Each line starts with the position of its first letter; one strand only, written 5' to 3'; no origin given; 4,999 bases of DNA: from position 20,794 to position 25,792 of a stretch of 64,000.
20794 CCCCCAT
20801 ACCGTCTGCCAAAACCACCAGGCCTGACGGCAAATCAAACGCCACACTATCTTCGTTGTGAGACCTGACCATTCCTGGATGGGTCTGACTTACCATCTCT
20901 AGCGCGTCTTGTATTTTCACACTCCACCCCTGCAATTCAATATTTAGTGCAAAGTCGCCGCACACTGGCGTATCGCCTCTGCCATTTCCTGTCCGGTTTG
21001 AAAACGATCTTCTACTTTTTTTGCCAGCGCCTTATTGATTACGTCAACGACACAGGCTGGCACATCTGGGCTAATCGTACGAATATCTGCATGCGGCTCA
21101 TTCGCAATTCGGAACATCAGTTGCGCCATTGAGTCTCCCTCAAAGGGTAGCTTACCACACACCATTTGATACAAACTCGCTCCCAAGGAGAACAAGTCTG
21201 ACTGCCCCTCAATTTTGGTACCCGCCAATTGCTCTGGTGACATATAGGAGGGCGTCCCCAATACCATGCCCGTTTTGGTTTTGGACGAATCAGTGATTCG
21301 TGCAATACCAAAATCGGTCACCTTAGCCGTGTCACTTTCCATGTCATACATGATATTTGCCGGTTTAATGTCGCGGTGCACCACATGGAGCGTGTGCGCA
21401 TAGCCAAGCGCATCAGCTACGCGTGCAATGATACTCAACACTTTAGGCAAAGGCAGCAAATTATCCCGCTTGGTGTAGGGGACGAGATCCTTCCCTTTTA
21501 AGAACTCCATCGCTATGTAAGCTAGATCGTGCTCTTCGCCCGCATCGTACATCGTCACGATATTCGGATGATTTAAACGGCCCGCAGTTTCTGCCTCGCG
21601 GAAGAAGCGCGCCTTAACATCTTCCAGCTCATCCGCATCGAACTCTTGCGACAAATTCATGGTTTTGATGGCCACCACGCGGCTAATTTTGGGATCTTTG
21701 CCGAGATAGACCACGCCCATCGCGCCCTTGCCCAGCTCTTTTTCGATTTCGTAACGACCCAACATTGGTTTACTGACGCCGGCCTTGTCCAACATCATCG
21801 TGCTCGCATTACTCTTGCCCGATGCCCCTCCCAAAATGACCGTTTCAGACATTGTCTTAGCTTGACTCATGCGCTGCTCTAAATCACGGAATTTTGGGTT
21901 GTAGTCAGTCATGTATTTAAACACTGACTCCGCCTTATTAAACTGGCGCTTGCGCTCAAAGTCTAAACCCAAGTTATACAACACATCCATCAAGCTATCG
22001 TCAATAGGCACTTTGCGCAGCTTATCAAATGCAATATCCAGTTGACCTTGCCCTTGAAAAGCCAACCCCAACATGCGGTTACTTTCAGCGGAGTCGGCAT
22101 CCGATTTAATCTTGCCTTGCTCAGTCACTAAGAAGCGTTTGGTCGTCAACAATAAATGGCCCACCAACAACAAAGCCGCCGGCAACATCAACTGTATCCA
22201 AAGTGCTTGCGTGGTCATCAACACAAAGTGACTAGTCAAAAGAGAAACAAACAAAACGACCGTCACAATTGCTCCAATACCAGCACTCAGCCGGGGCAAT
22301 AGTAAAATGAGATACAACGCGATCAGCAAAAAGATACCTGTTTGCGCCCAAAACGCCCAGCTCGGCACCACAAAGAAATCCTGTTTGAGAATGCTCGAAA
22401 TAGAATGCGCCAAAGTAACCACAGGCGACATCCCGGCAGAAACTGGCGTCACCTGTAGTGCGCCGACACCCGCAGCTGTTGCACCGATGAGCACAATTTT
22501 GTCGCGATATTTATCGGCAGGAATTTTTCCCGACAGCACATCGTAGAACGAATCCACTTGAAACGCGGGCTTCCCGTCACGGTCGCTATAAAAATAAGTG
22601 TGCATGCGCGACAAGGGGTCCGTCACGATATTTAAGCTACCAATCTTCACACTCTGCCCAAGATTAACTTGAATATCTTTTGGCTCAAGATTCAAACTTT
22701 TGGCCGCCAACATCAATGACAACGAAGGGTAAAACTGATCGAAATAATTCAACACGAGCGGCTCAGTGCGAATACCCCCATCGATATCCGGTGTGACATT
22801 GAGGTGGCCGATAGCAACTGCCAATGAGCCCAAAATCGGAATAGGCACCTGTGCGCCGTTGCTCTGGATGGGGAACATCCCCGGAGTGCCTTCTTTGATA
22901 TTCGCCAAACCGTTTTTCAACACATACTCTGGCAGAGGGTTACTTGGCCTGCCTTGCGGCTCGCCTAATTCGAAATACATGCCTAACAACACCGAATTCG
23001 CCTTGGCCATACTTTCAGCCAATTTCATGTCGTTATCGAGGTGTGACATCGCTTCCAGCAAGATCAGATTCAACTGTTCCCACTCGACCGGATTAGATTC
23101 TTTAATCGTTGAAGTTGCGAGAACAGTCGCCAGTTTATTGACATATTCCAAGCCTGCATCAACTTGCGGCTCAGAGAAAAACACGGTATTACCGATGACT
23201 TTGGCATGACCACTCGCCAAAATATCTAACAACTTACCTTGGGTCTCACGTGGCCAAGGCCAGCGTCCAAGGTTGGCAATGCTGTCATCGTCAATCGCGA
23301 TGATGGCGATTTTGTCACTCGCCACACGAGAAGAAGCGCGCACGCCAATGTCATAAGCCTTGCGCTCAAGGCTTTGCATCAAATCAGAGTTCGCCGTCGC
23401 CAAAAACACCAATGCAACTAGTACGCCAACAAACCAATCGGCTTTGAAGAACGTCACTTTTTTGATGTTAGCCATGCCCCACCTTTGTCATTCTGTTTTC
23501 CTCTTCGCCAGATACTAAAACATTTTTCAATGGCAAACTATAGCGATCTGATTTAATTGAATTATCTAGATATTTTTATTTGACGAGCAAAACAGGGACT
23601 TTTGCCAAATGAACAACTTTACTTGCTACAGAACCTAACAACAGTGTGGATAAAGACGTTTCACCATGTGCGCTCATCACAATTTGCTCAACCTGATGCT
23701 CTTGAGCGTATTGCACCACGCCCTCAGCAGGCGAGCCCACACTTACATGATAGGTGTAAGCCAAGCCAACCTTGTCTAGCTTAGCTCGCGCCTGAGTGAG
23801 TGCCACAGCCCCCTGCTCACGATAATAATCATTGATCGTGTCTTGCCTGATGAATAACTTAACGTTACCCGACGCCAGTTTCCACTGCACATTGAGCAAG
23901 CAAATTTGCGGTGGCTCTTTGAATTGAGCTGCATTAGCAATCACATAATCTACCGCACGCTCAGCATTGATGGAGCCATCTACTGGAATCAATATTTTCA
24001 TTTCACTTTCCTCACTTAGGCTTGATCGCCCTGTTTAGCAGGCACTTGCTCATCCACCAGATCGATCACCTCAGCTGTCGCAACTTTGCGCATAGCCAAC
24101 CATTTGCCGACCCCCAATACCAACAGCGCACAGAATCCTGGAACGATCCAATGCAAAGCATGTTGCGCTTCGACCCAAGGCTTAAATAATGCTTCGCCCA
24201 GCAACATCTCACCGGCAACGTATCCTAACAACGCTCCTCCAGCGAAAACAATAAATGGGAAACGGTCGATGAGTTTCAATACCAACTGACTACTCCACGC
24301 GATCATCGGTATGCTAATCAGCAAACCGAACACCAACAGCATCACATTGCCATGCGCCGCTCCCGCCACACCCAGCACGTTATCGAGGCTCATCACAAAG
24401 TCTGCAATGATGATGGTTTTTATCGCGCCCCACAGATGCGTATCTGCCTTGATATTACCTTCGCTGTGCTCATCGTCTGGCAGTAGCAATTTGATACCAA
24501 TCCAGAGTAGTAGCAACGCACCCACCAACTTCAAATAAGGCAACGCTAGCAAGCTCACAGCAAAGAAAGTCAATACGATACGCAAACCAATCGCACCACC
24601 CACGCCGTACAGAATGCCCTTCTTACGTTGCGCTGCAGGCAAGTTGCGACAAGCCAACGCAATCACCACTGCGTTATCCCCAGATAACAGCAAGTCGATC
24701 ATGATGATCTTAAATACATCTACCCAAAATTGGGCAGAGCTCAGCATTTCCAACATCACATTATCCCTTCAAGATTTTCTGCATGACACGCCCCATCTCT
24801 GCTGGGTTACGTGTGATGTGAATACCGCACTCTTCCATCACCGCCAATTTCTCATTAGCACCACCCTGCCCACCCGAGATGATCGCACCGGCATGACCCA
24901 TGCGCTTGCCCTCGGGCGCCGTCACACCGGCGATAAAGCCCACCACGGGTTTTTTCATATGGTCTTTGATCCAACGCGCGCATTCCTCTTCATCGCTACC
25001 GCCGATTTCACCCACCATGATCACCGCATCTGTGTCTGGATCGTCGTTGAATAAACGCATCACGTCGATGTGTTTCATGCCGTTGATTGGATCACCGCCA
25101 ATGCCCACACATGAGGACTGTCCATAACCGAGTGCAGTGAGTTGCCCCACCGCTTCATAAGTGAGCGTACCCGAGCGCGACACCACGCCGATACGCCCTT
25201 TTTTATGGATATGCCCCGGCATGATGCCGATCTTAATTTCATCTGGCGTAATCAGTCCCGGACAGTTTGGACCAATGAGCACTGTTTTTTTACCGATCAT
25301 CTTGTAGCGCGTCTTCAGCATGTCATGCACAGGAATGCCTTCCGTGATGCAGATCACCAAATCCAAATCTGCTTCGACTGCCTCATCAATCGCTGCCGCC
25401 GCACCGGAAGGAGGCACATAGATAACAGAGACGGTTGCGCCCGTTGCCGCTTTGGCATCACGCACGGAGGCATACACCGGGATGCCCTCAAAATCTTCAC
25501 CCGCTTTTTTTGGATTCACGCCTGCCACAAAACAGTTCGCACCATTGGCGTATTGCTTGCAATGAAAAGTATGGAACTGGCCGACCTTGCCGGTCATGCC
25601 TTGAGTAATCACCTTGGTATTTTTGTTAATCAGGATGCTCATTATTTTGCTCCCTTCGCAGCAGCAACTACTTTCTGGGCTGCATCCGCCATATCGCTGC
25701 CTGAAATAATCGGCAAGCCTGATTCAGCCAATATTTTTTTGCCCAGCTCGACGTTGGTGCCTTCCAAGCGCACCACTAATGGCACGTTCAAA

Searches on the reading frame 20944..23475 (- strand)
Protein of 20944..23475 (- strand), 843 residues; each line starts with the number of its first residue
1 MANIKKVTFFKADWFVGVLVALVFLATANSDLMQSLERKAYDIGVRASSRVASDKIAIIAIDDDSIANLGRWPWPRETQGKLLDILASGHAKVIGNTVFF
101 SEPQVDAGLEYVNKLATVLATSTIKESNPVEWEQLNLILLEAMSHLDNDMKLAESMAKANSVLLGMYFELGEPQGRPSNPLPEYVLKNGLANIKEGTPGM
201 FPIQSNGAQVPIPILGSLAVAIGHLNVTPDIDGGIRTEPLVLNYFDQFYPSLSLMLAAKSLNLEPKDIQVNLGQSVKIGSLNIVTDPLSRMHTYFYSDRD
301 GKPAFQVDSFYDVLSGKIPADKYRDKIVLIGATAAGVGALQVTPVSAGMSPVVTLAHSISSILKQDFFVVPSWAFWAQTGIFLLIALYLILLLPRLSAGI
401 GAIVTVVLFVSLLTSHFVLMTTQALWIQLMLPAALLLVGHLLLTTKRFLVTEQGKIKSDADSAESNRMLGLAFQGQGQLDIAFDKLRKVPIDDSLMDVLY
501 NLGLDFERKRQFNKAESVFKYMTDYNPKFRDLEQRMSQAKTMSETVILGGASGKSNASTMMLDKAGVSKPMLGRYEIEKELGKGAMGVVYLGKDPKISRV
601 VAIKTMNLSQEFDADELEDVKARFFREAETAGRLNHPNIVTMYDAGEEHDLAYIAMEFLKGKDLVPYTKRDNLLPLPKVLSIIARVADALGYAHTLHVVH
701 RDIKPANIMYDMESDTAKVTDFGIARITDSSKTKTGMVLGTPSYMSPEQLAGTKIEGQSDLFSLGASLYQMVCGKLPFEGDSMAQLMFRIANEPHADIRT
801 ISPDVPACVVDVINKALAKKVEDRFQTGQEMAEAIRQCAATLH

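Call 5: search_protein_families(library=pfam, proteins=[window:20944-23475:-], max_evalue=0.001)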
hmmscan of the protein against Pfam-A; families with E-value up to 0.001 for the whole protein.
window:20944-23475:- (843 aa): 3 families
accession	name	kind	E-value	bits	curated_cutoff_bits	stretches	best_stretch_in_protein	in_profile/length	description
PF00069.31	Pkinase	-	6.9e-54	183.4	31.7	1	575-828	1-255/263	Protein kinase domain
PF05226.16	CHASE2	-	7e-52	177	26.3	1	20-388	3-254/257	CHASE2 domain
PF07714.23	PK_Tyr_Ser-Thr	-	4.6e-34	118.3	23.1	1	576-826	2-250/258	Protein tyrosine and serine/threonine kinase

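Call 87: search_protein_families(library=padloc, proteins=[window:20944-23475:-], max_evalue=0.001)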
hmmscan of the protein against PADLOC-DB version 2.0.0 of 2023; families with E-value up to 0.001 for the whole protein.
window:20944-23475:- (843 aa): 35 families (the best 25 are shown)
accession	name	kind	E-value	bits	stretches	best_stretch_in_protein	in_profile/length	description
PDLC04061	PD-T4-6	-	2.5e-88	295.8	1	571-841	14-286/510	-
PDLC04042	PD-T4-6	-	4.3e-86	287.2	1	571-840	7-274/292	-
PDLC04060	PD-T4-6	-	2.5e-81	272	1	571-838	6-269/486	-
PDLC04053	PD-T4-6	-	1.3e-80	269.2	1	569-840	5-273/311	-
PDLC04043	PD-T4-6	-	2e-75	252.6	1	569-838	11-277/452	-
PDLC04057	PD-T4-6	-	3.8e-73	245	1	571-838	6-270/443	-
PDLC04054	PD-T4-6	-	1.4e-71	239.8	1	573-840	11-275/347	-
PDLC04047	PD-T4-6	-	8e-70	233.5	1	568-839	5-273/327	-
PDLC04138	mad6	-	2.5e-69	232.9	1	562-833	40-309/659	mads_6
PDLC04039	PD-T4-6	-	1.4e-66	223.4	1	571-839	12-276/458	-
PDLC04048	PD-T4-6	-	2.3e-66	222.6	1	569-835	6-269/354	-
PDLC04052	PD-T4-6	-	1.9e-63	213.4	1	572-833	8-271/496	-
PDLC04041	PD-T4-6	-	7e-60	201.5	1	552-840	12-295/443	-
PDLC04064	PD-T4-6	-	1.2e-59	200.1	1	563-832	10-274/369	-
PDLC04040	PD-T4-6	-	7.3e-59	197.9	1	581-839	2-266/547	-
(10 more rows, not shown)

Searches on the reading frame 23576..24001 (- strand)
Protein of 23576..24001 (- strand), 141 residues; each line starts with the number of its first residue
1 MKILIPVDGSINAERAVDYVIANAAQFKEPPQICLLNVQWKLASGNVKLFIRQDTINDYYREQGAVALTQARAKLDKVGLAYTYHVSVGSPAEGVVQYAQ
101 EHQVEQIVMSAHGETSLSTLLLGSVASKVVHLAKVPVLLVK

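Call 5: search_protein_families(library=pfam, proteins=[window:23576-24001:-], max_evalue=0.001)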
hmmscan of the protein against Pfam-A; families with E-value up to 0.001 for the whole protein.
window:23576-24001:- (141 aa): 1 family
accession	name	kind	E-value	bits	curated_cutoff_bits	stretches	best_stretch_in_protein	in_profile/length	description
PF00582.32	Usp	-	7.7e-26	91.8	24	1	2-141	4-141/141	Universal stress protein family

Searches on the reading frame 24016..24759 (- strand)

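Call 6: search_protein_families(library=pfam, proteins=[window:24016-24759:-], max_evalue=0.001)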
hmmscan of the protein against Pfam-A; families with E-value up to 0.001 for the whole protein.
window:24016-24759:- (247 aa): 1 family
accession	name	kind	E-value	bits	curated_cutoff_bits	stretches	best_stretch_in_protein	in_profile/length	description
PF03741.22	TerC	-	8e-50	169.5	27.8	1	16-187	1-176/178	Integral membrane protein TerC family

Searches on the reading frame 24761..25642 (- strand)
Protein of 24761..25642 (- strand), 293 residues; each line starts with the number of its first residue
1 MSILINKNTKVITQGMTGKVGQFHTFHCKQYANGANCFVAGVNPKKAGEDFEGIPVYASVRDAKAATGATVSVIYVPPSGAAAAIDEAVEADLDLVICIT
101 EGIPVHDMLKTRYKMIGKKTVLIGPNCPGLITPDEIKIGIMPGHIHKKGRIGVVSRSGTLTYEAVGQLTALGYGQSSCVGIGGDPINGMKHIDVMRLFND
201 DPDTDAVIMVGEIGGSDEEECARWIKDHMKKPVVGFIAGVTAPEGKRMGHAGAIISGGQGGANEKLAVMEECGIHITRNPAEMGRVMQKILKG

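Call 6: search_protein_families(library=pfam, proteins=[window:24761-25642:-], max_evalue=0.001)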
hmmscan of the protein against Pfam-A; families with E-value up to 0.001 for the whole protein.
window:24761-25642:- (293 aa): 4 families
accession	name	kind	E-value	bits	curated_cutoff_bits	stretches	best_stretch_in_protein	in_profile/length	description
PF02629.25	CoA_binding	-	8.3e-26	91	22.3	1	6-102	1-97/97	CoA binding domain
PF00549.24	Ligase_CoA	-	3.4e-20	72.9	24.5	1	154-260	1-113/128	CoA-ligase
PF13607.11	Succ_CoA_lig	-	2.9e-08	34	27.4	1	148-286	1-134/138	Succinyl-CoA ligase like flavodoxin domain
PF13380.12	CoA_binding_2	-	3.2e-06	28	22.8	1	35-131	26-114/116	CoA binding domain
